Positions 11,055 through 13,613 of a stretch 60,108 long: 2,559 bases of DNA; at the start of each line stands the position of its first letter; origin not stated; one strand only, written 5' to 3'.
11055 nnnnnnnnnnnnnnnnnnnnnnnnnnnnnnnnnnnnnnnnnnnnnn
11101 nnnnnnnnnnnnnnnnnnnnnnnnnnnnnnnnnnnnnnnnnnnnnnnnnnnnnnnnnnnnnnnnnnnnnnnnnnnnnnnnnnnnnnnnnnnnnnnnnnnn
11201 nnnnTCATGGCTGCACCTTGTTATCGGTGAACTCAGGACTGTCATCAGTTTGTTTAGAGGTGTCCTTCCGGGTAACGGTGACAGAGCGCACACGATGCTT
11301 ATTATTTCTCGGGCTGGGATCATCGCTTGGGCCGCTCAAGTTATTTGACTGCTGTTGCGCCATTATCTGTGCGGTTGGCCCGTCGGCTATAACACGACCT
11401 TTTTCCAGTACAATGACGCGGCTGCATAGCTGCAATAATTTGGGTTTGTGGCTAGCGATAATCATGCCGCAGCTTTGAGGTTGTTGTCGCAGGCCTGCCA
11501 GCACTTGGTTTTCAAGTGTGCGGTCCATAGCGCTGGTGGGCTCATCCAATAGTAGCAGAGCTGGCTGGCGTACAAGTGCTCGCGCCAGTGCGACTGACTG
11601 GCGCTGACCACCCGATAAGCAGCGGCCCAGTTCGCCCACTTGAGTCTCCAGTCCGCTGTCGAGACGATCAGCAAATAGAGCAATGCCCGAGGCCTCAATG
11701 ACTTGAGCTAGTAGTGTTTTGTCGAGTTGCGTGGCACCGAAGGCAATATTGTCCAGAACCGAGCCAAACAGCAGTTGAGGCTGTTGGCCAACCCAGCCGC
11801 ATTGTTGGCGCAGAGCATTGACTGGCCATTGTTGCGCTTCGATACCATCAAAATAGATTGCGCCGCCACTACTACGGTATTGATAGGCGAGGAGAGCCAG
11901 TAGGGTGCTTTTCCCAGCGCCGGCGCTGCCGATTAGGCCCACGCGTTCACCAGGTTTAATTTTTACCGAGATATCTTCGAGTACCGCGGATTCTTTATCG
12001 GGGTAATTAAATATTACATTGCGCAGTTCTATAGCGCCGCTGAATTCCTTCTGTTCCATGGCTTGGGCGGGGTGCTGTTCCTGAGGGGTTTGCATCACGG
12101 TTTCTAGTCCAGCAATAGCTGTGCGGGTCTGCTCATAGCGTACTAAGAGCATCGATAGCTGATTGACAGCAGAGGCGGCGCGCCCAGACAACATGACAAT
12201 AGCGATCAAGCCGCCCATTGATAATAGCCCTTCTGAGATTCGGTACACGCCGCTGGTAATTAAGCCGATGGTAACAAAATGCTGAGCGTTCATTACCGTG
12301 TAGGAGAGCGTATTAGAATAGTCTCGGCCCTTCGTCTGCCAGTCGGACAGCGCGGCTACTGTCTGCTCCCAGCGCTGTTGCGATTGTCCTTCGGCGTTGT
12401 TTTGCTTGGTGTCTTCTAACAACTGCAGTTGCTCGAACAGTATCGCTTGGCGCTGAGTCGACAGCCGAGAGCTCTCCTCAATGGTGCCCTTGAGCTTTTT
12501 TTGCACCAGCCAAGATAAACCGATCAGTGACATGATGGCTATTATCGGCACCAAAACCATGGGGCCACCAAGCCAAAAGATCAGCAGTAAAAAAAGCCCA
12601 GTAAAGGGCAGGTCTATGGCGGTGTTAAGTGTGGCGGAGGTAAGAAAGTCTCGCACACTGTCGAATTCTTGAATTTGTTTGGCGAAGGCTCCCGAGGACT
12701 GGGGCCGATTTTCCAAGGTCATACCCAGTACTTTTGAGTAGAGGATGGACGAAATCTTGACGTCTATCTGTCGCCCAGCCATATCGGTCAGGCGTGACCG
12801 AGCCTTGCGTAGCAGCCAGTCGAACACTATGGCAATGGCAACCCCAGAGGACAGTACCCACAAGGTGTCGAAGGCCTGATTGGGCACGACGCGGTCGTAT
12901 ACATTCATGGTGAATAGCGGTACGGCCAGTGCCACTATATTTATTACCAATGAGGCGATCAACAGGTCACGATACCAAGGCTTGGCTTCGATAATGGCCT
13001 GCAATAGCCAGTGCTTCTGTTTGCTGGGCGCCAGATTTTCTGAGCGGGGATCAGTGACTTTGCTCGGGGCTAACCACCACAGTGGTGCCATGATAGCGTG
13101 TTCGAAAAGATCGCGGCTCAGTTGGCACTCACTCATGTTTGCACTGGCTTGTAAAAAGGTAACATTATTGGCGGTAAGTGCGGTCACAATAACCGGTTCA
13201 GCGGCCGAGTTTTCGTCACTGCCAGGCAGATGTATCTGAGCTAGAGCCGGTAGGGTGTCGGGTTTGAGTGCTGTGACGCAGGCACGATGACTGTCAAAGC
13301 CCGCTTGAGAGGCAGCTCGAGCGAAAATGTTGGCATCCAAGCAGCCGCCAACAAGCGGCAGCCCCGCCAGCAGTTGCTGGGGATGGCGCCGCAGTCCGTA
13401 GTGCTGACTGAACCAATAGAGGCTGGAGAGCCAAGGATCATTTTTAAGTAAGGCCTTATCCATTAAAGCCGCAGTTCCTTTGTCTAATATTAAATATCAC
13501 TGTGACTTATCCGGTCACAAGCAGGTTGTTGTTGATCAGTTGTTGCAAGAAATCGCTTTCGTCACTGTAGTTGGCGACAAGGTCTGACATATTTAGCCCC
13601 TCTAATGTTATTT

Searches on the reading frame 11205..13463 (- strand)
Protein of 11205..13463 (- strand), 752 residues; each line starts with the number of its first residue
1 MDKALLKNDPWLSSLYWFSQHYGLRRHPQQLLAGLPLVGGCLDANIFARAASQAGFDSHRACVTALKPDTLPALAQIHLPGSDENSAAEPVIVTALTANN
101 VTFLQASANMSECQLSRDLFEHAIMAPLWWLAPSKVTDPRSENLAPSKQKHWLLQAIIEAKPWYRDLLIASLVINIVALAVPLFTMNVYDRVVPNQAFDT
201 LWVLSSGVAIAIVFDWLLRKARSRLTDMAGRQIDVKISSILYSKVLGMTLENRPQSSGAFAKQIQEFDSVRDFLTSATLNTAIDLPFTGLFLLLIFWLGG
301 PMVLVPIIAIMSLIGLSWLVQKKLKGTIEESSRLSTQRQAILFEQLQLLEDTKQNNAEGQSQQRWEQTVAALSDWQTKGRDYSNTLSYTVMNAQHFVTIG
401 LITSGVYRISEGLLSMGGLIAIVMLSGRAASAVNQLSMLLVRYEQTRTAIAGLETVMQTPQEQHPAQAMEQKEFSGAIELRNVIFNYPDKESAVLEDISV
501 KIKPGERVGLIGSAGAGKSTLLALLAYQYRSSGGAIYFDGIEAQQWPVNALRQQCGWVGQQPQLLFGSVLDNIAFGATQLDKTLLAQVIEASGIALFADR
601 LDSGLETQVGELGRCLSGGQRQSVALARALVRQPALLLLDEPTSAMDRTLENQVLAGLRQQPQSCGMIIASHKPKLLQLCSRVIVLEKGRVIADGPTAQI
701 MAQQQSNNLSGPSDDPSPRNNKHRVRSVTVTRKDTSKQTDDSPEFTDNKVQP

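Call 66: search_protein_families(library=pfam, proteins=[window:11205-13463:-], max_evalue=1)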
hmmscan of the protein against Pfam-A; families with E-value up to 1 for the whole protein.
window:11205-13463:- (752 aa): 14 families
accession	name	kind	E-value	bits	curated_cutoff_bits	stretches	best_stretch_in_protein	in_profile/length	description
PF00005.33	ABC_tran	-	2.5e-30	106.3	25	1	495-644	1-137/137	ABC transporter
PF00664.28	ABC_membrane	-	1.3e-09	38.6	28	1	168-426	5-267/274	ABC transporter transmembrane region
PF02463.25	SMC_N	-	2.7e-05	24.1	40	1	360-685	135-210/220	RecF/RecN/SMC N terminal domain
PF13191.12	AAA_16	-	0.0039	18.1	32.6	1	507-647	26-146/167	AAA ATPase domain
PF03193.22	RsgA_GTPase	-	0.0042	17.4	30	1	429-528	35-129/174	RsgA GTPase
PF25199.1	nSTAND_NTPase5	-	0.016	15.4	34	1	507-539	43-76/145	Novel STAND NTPase 5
PF03308.22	MeaB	-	0.016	14.7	23.1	1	492-533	20-61/273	Methylmalonyl Co-A mutase-associated GTPase MeaB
PF13304.12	AAA_21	-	0.019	15.4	27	0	617-650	239-275/304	AAA domain, putative AbiEii toxin, Type IV TA system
PF13604.12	AAA_30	-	0.019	15.1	27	1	509-537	22-50/191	AAA domain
PF13555.12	AAA_29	-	0.04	14.1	27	1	500-524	17-42/61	P-loop containing region of AAA domain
PF20720.3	nSTAND3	-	0.041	14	27.2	1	508-541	20-54/155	Novel STAND NTPase 3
PF09818.15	ABC_ATPase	-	0.13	11.7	23.2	0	589-648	132-190/283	P-loop domain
PF03649.18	UPF0014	-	0.14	11.9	22.6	1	274-328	29-82/242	Uncharacterised protein family (UPF0014)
PF13481.12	AAA_25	-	0.19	11.8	27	1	502-533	30-60/195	AAA domain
